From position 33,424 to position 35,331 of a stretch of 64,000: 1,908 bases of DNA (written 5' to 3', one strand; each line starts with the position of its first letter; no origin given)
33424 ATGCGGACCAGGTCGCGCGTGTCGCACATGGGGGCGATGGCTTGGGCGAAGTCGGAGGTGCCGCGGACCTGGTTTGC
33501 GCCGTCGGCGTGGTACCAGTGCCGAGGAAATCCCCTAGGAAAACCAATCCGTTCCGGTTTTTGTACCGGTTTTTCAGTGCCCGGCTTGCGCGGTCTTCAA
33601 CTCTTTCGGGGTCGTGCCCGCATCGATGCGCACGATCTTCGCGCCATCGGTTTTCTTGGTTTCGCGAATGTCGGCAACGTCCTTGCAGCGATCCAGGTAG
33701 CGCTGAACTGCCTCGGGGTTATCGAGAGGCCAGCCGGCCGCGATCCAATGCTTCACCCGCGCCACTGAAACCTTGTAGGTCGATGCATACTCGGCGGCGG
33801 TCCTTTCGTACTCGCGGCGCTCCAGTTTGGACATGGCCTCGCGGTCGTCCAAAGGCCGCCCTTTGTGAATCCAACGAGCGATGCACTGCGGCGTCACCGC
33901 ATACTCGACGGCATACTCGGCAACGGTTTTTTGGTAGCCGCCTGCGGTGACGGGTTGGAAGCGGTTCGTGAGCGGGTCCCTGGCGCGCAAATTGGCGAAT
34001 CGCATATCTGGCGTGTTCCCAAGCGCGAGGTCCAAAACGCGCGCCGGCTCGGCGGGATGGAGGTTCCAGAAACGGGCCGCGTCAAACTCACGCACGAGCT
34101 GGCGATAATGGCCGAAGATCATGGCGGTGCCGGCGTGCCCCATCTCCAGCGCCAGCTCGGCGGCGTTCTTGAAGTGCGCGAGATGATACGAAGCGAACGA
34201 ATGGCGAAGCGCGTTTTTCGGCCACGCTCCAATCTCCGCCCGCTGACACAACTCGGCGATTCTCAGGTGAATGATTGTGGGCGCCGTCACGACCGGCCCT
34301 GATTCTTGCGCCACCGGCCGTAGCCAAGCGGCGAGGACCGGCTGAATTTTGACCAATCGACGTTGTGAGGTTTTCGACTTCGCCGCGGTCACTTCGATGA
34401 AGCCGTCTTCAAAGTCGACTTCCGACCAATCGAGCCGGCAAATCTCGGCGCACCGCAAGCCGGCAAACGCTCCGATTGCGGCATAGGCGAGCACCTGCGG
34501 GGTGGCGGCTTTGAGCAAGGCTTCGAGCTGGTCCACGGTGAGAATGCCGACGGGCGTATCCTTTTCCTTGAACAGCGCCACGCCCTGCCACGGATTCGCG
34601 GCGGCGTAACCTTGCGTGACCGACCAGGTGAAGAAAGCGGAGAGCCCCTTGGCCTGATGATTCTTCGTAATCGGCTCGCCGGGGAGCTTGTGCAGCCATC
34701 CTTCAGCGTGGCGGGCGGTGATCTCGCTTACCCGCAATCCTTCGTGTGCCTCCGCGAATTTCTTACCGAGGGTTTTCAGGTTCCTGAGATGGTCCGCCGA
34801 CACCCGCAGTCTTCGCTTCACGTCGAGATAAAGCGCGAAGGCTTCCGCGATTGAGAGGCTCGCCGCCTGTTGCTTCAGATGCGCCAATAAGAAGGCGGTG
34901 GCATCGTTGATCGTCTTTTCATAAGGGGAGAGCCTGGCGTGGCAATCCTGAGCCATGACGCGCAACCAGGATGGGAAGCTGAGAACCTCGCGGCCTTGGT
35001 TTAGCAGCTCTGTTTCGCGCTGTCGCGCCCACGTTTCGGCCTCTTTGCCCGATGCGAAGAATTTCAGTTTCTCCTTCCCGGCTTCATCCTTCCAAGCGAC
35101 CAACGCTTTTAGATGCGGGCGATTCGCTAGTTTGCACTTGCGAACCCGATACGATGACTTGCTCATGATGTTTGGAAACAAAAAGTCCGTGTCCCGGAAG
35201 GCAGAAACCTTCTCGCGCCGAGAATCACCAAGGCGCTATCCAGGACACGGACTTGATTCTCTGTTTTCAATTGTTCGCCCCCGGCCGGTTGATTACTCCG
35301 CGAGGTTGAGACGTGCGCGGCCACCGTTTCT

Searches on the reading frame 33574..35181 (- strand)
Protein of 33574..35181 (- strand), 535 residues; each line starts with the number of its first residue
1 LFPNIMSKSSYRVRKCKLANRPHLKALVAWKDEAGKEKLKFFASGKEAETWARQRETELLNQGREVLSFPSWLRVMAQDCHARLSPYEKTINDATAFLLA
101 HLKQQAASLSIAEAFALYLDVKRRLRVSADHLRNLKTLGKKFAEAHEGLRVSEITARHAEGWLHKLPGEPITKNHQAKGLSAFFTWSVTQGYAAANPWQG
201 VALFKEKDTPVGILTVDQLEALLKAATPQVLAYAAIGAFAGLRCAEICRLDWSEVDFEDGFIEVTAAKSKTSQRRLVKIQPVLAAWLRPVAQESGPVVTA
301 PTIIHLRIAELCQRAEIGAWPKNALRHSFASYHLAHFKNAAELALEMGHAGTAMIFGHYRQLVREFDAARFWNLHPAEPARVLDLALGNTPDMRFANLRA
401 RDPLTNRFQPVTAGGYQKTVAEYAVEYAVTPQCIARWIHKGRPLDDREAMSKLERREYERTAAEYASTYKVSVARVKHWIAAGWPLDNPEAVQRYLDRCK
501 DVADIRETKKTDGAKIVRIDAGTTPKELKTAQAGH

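Call 26: search_protein_families(library=pfam, proteins=[window:33574-35181:-], max_evalue=0.01)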
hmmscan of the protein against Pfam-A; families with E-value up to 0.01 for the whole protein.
window:33574-35181:- (535 aa): 1 family
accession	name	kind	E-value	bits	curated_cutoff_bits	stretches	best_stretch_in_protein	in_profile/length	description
PF00589.27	Phage_integrase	-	1.8e-11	44.6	27.1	1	214-362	3-168/172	Phage integrase family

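Call 60: find_homologous_proteins(query=window:33574-35181:-, max_evalue=1e-10)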
Query window:33574-35181:- (535 aa): 1241 proteins with E <= 1e-10 among 8000 candidates; the best 120 are listed.
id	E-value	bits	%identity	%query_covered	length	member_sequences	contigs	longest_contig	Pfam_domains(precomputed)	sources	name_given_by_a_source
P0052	1.8e-161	556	53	97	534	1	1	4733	PF00589.28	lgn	-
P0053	1.8e-151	523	49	96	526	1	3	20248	PF00589.28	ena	-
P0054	1.4e-142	494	50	92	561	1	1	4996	PF00589.28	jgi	jgi:integrase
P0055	4.0e-137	476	49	91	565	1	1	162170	PF00589.28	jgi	jgi:integrase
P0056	4.2e-124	433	46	93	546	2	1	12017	PF00589.28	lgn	-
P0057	1.8e-117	411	44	93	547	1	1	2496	PF00589.28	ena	-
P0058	5.5e-117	410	58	62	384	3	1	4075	PF00589.28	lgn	-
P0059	9.5e-112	392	43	91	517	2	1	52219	PF00589.28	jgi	jgi:integrase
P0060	3.0e-97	344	45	75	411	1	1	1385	PF22022.3,PF00589.28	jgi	jgi:integrase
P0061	4.1e-97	344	46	71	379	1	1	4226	PF22022.3,PF00589.28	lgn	-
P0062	5.7e-97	344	48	71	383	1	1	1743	PF00589.28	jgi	jgi:integrase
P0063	1.2e-96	343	48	71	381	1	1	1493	PF00589.28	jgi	jgi:integrase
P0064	1.7e-96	342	42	80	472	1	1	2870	PF00589.28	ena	-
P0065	6.1e-96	340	46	71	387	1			PF22022.3,PF00589.28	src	-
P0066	1.7e-95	339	47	70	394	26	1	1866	PF00589.28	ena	-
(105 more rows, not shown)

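Call 61: find_encoding_contigs(protein=P0053, flank=10000, max_places=1)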
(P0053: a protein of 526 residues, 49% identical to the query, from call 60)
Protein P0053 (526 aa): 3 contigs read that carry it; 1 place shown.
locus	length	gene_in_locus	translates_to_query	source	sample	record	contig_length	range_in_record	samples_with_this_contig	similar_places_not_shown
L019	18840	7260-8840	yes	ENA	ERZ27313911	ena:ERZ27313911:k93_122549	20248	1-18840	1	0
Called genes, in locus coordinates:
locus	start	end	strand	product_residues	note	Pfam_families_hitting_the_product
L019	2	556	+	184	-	?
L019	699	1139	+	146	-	PF08570:DUF1761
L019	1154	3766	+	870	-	PF13088:BNR_2 (faint), PF02012:BNR (faint)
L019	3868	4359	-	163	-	PF00903:Glyoxalase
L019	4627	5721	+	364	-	PF00589:Phage_integrase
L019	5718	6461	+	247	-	-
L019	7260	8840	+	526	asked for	PF00589:Phage_integrase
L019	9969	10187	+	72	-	-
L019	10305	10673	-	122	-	PF07693:KAP_NTPase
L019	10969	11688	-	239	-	PF07505:DUF5131, PF17338:GP88 (weak)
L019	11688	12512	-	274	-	-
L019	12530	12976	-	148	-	-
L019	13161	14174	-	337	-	PF23871:DUF7226, PF09821:AAA_assoc_C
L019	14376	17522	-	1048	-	PF25120:DUF7814 (faint), PF20473:MmeI_Mtase (weak), PF07669:Eco57I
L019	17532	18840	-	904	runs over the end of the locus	?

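Call 62: find_encoding_contigs(protein=P0055, flank=10000, max_places=1)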
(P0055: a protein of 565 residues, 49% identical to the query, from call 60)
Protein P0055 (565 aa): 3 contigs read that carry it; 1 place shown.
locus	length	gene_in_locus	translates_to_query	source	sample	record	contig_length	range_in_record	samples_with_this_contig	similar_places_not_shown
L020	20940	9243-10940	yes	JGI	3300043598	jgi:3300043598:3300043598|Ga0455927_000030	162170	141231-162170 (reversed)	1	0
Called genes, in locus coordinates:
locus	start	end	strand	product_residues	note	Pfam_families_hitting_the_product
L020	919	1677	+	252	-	-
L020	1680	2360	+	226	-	-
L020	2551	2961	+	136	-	-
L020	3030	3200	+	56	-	-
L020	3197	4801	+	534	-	-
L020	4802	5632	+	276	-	PF01343:Peptidase_S49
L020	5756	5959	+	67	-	-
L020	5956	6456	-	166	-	-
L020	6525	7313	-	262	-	-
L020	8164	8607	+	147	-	-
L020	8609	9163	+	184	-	-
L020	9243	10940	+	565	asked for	PF00589:Phage_integrase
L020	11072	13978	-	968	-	PF14236:DruA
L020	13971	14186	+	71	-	-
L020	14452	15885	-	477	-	PF05221:AdoHcyase, PF00670:AdoHcyase_NAD, PF02826:2-Hacid_dh_C (weak)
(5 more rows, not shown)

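Call 63: find_encoding_contigs(protein=P0059, flank=10000, max_places=1)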
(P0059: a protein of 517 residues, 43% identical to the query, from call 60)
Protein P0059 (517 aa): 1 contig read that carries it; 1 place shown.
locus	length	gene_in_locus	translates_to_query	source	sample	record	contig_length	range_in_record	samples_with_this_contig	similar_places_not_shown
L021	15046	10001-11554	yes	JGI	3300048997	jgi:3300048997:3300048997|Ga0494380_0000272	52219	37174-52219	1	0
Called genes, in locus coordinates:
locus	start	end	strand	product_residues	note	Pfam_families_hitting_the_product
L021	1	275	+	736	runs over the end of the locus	PF05136:Phage_portal_2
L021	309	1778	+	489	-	PF05065:Phage_capsid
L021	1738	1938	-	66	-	-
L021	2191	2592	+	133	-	PF07278:DUF1441 (weak)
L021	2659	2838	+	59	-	-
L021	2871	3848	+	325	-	PF05065:Phage_capsid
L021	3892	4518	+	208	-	-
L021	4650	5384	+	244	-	-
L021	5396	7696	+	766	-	-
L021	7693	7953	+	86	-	-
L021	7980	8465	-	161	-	-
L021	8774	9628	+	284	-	-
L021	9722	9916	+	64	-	PF12728:HTH_17 (weak)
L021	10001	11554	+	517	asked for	PF00589:Phage_integrase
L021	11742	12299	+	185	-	PF05065:Phage_capsid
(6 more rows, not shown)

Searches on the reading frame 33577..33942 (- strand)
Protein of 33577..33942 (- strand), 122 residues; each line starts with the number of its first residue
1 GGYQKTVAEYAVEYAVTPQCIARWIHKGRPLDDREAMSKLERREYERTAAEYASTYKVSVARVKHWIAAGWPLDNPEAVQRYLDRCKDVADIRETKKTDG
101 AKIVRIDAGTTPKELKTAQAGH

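Call 95: search_protein_families(library=pfam, proteins=[window:33577-33942:-], max_evalue=0.1)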
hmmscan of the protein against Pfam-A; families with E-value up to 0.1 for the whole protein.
seq(122 aa): 1 family
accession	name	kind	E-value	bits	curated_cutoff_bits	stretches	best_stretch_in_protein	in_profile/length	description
PF13518.12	HTH_28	-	0.073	13.6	25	0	5-27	13-35/52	Helix-turn-helix domain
